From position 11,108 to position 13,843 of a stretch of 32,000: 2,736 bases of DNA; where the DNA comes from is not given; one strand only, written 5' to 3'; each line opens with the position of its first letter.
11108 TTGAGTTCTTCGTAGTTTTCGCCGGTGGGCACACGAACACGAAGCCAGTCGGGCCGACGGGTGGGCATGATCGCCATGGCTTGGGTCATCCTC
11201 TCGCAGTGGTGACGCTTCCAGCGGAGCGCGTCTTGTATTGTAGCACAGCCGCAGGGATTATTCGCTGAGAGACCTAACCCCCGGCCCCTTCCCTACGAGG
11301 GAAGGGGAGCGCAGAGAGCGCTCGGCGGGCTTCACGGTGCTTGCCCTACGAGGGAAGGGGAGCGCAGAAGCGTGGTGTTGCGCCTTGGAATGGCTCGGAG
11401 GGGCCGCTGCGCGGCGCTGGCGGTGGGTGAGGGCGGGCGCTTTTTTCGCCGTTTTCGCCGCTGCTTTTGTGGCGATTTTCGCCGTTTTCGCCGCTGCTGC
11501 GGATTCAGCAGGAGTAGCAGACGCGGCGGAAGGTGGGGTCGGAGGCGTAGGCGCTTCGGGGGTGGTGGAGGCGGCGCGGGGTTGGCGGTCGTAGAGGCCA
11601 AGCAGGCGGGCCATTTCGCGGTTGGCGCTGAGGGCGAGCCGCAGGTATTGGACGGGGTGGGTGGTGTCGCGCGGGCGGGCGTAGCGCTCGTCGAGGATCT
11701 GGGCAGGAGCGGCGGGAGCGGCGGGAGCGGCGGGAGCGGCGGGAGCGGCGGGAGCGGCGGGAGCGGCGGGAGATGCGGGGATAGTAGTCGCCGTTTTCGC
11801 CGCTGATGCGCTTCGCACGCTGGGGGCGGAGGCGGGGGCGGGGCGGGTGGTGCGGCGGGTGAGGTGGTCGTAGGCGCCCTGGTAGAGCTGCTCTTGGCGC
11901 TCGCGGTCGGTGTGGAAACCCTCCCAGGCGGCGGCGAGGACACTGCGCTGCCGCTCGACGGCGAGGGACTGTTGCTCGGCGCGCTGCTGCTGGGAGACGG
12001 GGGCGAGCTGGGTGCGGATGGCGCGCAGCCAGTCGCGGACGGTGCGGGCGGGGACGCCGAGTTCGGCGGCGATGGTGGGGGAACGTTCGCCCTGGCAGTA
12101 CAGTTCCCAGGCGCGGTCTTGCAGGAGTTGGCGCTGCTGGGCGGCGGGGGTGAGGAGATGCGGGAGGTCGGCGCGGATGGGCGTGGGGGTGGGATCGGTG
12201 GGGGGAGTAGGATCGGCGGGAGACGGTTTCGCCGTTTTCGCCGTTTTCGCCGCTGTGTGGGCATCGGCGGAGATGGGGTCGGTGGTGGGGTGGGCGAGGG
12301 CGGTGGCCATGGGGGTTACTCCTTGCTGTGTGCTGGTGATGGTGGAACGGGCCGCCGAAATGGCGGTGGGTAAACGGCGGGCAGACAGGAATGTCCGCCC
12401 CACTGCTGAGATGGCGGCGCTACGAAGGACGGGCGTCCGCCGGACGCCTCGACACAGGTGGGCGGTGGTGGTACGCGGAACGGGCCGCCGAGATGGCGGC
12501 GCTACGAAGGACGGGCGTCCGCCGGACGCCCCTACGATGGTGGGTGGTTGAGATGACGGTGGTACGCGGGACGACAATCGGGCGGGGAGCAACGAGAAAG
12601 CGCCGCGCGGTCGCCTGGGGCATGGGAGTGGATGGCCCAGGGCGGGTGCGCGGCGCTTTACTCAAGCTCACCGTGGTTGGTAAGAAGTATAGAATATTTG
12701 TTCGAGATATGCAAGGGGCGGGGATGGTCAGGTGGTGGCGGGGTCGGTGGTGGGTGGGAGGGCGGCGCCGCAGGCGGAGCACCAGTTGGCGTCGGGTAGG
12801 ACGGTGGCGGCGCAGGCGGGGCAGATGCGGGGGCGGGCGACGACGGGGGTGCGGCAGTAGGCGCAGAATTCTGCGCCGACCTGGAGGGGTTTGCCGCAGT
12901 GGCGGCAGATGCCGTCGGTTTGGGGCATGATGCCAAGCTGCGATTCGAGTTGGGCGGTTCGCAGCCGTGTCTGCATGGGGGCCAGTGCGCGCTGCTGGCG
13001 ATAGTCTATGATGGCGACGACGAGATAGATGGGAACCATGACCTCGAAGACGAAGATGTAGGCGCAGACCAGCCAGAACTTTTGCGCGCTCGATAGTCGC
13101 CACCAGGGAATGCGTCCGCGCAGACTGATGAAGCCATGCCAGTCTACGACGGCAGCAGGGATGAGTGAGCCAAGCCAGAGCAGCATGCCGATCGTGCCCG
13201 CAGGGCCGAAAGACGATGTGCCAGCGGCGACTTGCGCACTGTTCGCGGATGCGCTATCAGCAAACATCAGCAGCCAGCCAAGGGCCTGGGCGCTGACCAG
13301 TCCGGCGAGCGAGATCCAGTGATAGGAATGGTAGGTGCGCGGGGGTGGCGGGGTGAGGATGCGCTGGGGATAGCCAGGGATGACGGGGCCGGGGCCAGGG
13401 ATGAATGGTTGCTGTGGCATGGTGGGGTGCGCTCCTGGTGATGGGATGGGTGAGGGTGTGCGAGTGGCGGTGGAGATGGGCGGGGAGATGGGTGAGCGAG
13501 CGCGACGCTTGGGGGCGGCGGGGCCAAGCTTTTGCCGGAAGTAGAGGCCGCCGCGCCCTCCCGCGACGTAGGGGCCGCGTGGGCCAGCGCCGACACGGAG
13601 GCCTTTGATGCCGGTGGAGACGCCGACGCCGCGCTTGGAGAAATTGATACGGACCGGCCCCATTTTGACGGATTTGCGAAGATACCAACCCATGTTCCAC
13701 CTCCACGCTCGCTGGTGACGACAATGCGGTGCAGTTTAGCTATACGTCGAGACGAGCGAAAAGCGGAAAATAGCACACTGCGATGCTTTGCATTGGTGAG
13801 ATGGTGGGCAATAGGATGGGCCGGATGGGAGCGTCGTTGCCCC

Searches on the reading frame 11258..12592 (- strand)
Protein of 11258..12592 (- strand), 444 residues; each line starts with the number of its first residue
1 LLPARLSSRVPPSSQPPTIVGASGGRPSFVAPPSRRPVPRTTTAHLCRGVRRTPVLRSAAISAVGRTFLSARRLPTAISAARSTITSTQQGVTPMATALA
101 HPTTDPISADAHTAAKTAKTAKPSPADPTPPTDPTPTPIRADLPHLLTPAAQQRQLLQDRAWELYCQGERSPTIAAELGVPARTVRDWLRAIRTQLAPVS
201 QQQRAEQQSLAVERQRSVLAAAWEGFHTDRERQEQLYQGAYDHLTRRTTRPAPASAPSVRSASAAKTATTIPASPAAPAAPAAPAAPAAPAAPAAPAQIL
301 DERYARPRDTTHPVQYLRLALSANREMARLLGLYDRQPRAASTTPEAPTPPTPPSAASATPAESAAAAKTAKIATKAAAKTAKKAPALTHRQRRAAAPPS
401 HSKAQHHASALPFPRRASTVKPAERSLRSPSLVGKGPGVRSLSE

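Call 84: search_protein_families(library=pfam, proteins=[window:11258-12592:-], max_evalue=0.001)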
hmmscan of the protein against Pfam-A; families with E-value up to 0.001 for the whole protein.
window:11258-12592:- (444 aa): 2 families
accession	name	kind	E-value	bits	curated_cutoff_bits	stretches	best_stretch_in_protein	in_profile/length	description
PF13384.12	HTH_23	-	2.7e-05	24.3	24.6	1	163-192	12-41/50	Homeodomain-like domain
PF06056.18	Terminase_5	-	0.00066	20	20.3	0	160-204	5-50/58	Putative ATPase subunit of terminase (gpP-like)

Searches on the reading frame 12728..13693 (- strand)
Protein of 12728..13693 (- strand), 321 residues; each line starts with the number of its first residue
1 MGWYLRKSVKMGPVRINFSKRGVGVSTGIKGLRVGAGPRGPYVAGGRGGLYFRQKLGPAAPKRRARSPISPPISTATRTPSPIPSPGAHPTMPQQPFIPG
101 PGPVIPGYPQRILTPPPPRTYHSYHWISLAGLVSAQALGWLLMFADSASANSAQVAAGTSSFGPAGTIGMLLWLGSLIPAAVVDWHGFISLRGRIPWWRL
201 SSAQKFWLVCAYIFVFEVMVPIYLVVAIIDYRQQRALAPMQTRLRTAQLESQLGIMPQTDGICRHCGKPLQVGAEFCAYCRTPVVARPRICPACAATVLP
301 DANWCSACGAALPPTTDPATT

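Call 84: search_protein_families(library=pfam, proteins=[window:12728-13693:-], max_evalue=0.001)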
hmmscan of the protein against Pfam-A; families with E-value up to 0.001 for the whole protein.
window:12728-13693:- (321 aa): 6 families
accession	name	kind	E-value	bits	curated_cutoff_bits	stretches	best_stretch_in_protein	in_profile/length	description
PF14020.11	DUF4236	-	2.2e-13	50.9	27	1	3-53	1-55/55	Protein of unknown function (DUF4236)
PF13240.11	Zn_Ribbon_1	-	4.7e-09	36.2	25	1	263-280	2-19/23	zinc-ribbon domain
PF12773.13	DZR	-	3e-08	34.1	27.3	1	263-309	1-45/45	Double zinc ribbon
PF13248.11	Zn_ribbon_3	-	1.1e-07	31.4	27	0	263-280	5-22/26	zinc-ribbon domain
PF17032.10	Zn_ribbon_15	-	1.2e-05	26.5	28.9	0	258-280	50-72/73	zinc-ribbon family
PF18912.6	DZR_2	-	7e-05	23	27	0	277-313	10-47/56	Double zinc ribbon domain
